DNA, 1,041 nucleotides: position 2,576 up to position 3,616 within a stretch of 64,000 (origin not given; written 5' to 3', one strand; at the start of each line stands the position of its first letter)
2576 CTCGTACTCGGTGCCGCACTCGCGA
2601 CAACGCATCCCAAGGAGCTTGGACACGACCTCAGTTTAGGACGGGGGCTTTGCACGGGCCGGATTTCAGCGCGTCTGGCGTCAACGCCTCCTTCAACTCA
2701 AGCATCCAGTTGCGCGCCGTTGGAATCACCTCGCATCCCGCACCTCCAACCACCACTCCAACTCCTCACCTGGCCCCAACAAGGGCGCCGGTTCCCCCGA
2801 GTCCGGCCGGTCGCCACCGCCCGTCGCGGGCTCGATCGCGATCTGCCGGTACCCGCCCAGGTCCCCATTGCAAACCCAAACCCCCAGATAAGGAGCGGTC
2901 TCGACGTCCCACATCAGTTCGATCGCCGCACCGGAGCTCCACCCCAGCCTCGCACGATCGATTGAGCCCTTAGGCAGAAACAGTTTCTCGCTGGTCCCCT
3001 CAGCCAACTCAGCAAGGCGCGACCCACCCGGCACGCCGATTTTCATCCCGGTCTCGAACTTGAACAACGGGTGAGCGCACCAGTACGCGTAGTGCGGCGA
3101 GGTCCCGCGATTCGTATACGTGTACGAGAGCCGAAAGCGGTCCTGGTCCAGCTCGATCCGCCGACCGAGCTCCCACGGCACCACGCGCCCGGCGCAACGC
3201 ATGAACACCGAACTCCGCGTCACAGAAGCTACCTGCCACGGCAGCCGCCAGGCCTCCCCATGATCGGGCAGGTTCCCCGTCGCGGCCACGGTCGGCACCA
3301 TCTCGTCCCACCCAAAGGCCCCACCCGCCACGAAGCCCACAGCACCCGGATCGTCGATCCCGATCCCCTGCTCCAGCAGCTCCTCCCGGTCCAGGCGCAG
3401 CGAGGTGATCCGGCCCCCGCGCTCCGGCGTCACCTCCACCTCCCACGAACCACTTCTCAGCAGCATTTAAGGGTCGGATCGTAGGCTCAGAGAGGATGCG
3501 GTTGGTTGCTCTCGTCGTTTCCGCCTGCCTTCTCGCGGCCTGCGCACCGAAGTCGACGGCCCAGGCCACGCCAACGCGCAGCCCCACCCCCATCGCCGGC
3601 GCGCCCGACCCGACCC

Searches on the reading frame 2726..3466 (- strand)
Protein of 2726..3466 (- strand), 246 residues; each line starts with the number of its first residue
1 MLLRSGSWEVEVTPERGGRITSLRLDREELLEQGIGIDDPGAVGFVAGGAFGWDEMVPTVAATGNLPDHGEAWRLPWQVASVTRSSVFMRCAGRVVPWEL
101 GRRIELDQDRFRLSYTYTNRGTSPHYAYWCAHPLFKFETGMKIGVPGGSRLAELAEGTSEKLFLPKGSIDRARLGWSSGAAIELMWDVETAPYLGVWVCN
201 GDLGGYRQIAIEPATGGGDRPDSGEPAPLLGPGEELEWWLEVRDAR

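Call 48: find_encoding_contigs(protein=window:2726-3466:-, flank=10000, max_places=3)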
Protein window:2726-3466:- (246 aa): 1 contig read that carries it; 1 place shown.
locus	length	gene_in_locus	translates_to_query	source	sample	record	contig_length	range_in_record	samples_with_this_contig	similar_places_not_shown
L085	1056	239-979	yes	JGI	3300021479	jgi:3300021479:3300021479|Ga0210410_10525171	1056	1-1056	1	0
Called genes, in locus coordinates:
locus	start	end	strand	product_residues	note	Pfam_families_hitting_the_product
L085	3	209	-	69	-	?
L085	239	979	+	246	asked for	-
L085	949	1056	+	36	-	?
